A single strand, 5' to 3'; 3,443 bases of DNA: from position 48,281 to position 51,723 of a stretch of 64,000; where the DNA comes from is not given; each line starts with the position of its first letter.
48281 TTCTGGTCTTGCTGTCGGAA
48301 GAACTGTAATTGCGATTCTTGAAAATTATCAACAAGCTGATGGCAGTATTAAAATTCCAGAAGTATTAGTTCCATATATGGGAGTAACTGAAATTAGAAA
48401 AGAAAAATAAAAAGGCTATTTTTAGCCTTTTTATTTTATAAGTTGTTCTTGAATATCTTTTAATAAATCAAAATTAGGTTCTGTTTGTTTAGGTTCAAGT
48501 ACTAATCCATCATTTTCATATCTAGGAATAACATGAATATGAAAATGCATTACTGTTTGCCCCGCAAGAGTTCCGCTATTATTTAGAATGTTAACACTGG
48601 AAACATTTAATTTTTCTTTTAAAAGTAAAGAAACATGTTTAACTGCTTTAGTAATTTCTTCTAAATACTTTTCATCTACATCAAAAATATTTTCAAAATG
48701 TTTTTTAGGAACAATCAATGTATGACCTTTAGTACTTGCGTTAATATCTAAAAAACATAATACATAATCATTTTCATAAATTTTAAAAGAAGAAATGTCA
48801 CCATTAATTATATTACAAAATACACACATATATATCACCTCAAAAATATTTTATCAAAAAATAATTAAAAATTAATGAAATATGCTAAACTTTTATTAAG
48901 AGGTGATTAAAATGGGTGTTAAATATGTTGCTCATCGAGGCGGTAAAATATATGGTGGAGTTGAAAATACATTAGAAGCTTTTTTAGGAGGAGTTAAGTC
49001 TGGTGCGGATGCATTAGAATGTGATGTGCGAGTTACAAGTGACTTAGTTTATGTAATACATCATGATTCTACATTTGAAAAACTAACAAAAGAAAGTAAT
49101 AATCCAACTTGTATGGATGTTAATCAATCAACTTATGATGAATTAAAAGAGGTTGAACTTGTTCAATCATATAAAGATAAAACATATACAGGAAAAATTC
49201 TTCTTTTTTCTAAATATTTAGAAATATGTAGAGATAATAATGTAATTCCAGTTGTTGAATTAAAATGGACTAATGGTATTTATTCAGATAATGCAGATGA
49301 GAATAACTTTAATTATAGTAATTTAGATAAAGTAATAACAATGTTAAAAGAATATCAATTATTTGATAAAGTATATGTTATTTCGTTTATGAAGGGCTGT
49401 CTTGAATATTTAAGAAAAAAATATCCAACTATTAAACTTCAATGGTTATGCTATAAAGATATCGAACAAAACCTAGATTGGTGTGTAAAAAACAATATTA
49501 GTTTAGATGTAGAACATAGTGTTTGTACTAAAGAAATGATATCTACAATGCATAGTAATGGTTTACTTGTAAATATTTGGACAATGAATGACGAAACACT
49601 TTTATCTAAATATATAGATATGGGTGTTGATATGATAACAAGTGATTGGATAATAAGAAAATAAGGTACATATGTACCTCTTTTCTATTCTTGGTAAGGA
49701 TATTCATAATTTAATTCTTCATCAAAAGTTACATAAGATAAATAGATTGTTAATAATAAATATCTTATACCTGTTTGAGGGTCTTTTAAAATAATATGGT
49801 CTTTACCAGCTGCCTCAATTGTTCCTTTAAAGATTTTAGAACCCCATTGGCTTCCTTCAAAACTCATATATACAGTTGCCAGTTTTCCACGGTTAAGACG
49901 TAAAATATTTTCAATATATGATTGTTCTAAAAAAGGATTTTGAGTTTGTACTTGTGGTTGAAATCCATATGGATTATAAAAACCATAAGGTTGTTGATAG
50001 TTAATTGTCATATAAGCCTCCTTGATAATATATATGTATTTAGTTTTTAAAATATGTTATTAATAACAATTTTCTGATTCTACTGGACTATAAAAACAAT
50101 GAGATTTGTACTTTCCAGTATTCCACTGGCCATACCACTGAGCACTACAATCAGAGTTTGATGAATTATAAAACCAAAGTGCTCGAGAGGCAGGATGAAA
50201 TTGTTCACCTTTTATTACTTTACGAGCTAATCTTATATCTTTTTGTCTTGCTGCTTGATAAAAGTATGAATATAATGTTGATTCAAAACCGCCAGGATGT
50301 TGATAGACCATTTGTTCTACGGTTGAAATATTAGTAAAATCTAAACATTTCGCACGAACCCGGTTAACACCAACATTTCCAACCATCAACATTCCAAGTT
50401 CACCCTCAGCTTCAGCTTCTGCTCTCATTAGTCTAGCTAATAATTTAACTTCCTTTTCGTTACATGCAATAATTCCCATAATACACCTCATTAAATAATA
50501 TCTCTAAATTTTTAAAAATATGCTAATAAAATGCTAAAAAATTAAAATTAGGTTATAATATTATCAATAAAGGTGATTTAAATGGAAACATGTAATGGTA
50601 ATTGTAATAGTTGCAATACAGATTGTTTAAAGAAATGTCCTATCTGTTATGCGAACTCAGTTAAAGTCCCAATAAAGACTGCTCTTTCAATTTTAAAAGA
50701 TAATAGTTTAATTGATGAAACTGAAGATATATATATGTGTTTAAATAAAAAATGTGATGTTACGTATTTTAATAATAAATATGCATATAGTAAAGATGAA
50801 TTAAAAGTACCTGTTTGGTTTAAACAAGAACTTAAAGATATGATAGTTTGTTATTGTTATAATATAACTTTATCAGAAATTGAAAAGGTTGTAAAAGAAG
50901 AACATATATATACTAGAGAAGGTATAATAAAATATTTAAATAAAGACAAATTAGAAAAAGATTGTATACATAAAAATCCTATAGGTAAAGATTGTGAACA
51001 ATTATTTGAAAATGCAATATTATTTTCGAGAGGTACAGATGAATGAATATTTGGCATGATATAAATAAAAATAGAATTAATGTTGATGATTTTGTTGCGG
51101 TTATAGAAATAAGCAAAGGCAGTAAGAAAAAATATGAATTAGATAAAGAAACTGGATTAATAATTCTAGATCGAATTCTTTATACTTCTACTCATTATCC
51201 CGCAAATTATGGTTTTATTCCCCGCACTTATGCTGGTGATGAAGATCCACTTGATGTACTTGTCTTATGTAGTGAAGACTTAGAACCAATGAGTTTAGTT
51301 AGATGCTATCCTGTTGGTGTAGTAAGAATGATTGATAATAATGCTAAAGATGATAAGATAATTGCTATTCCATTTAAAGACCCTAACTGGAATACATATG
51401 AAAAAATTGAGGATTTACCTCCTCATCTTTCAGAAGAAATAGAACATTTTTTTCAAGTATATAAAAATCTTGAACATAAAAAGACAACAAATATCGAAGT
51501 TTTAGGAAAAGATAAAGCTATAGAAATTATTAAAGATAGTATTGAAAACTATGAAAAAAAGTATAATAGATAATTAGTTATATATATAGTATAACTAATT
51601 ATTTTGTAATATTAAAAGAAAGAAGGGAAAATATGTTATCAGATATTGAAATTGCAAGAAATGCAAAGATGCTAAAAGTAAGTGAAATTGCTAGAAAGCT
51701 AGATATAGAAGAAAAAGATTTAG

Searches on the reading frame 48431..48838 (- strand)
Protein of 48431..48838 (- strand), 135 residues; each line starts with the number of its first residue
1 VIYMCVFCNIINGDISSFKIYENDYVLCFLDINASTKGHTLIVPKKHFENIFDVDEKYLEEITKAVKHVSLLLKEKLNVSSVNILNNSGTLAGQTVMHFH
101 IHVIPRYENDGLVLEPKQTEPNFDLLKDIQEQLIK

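Call 74: search_protein_families(library=pfam, proteins=[window:48431-48838:-], max_evalue=0.00001)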
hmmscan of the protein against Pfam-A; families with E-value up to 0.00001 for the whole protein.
window:48431-48838:- (135 aa): 2 families
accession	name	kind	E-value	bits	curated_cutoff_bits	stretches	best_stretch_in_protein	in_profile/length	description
PF01230.28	HIT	-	1.5e-25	90.1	21.5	1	13-108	2-97/98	HIT domain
PF11969.13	DcpS_C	-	4.2e-16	59.9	24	1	5-105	2-101/114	Scavenger mRNA decapping enzyme C-term binding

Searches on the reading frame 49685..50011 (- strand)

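Call 74: search_protein_families(library=pfam, proteins=[window:49685-50011:-], max_evalue=0.00001)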
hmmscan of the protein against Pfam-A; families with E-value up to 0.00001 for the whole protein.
window:49685-50011:- (108 aa): 1 family
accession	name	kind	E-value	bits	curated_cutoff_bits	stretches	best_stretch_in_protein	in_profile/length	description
PF09671.16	Spore_GerQ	-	1.6e-39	134.1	25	1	28-102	1-76/76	Spore coat protein (Spore_GerQ)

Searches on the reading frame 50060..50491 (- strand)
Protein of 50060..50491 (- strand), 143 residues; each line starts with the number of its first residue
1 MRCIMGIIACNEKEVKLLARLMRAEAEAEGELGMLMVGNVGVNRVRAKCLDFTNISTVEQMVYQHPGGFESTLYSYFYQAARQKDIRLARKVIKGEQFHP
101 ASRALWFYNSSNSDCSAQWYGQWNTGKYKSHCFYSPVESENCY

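Call 74: search_protein_families(library=pfam, proteins=[window:50060-50491:-], max_evalue=0.00001)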
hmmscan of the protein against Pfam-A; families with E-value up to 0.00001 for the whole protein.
window:50060-50491:- (143 aa): 1 family
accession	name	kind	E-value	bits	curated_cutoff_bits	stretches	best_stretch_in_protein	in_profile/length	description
PF07486.17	Hydrolase_2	-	6.9e-18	65.6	27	1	29-134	2-100/100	Cell Wall Hydrolase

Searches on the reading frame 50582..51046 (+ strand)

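Call 74: search_protein_families(library=pfam, proteins=[window:50582-51046:+], max_evalue=0.00001)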
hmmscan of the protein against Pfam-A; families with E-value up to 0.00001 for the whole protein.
window:50582-51046:+ (154 aa): 1 family
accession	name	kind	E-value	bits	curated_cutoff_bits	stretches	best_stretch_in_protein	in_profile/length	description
PF18423.6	zf_CopZ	-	2.5e-11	43.8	28.4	1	17-75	2-62/62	Zinc binding domain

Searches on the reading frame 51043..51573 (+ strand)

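Call 74: search_protein_families(library=pfam, proteins=[window:51043-51573:+], max_evalue=0.00001)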
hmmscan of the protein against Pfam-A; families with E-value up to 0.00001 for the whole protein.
window:51043-51573:+ (176 aa): 1 family
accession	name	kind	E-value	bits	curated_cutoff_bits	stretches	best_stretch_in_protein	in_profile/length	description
PF00719.24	Pyrophosphatase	-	6.5e-60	201.8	23.5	1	19-171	1-153/153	Inorganic pyrophosphatase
